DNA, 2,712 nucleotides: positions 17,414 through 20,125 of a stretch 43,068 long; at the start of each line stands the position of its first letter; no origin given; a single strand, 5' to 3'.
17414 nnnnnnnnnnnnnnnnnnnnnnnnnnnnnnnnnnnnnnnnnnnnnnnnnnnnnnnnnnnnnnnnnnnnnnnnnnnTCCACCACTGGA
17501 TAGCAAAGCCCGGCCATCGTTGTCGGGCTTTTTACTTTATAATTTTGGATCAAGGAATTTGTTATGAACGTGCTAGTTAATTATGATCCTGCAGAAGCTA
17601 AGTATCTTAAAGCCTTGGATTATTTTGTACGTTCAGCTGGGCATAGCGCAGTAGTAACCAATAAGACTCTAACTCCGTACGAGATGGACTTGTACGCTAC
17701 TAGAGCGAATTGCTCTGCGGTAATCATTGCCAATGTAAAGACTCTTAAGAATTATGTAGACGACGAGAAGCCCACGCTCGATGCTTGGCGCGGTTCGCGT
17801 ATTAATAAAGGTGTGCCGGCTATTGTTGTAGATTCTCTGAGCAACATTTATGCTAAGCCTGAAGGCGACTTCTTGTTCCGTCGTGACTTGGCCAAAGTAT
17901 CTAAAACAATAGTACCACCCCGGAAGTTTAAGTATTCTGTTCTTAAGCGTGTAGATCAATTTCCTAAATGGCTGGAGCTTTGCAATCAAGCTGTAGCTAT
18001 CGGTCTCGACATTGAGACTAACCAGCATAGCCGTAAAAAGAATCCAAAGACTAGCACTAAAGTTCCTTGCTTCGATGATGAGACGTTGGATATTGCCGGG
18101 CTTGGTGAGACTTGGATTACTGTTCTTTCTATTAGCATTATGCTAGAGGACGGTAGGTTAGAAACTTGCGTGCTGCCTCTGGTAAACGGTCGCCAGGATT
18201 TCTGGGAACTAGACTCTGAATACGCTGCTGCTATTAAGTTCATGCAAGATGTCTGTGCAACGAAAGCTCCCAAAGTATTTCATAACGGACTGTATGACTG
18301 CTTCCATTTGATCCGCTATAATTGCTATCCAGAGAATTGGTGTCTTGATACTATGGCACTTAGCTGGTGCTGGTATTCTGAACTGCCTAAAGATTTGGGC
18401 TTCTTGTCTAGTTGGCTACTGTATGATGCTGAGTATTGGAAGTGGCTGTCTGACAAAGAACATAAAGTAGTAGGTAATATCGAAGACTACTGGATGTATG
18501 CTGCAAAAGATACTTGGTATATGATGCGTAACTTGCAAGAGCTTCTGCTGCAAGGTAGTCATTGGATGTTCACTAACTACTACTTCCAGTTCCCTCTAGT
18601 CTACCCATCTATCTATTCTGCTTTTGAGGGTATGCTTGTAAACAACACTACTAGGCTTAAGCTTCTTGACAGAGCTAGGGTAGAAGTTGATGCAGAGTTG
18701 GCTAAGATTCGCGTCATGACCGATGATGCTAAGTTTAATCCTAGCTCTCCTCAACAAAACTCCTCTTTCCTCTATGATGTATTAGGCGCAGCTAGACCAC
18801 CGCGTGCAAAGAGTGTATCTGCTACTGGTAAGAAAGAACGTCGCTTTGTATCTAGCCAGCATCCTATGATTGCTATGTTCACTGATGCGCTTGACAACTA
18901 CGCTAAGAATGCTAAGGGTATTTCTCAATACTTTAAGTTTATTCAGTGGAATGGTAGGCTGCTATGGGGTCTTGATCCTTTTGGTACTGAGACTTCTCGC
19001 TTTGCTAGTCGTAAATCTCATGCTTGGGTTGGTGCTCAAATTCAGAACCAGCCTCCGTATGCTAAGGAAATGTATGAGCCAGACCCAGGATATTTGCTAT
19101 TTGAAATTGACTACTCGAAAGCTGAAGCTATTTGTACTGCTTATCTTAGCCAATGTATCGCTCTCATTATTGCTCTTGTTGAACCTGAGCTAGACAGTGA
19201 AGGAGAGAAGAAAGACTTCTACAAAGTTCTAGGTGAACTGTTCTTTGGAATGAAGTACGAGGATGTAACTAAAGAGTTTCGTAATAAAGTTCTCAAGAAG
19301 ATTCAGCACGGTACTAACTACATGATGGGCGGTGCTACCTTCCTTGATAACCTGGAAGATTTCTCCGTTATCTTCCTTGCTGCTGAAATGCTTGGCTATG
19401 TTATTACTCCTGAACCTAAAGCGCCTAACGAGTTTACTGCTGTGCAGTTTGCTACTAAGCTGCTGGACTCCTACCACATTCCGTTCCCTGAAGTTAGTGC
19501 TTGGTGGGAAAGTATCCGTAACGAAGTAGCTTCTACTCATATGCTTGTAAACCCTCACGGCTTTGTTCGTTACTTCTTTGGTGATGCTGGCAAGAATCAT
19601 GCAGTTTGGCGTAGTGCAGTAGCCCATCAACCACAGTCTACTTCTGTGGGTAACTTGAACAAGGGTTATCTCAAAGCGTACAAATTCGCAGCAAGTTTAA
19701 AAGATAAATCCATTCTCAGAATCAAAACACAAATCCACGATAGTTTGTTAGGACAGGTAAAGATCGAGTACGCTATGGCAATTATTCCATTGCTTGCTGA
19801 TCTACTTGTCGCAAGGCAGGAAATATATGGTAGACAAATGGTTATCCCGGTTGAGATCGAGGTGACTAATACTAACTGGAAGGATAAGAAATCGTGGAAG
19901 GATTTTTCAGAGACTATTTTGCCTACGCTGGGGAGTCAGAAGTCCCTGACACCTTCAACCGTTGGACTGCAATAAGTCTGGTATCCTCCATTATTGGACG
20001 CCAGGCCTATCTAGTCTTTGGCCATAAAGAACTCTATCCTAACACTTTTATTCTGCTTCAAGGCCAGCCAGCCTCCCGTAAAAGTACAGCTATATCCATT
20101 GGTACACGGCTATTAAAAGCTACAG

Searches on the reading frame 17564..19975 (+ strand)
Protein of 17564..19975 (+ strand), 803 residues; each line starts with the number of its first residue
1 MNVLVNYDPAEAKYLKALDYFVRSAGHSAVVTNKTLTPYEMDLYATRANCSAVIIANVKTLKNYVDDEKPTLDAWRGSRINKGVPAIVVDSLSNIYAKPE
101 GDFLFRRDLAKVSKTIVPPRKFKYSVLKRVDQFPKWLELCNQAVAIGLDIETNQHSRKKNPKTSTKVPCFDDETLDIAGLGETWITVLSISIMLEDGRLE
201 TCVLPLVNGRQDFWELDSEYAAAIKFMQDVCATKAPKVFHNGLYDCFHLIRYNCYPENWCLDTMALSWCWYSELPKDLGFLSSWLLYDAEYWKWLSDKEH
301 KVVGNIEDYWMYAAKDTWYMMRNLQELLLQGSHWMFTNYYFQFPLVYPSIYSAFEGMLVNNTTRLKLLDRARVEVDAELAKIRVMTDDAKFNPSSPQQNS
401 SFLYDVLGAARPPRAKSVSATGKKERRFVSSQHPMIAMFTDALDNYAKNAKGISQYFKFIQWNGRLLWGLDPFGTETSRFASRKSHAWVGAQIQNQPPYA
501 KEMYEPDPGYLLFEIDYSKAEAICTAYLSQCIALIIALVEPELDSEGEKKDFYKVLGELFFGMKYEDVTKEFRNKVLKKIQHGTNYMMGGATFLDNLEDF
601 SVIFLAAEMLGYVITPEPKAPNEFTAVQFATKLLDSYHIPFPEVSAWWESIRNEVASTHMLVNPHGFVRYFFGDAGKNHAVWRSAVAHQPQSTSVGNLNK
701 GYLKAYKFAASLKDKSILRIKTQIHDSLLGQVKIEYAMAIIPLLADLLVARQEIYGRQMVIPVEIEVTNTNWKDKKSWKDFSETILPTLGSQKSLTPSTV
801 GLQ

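Call 13: search_protein_families(library=pfam, proteins=[window:17564-19975:+], max_evalue=0.01)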
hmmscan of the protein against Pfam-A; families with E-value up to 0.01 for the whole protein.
window:17564-19975:+ (803 aa): 2 families
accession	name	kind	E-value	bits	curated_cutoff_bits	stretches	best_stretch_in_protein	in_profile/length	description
PF00476.26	DNA_pol_A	-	1.3e-16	61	34.3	1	380-773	20-380/381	DNA polymerase family A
PF01612.26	DNA_pol_A_exo1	-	0.0025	18.1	23.6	0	201-327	41-168/173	3'-5' exonuclease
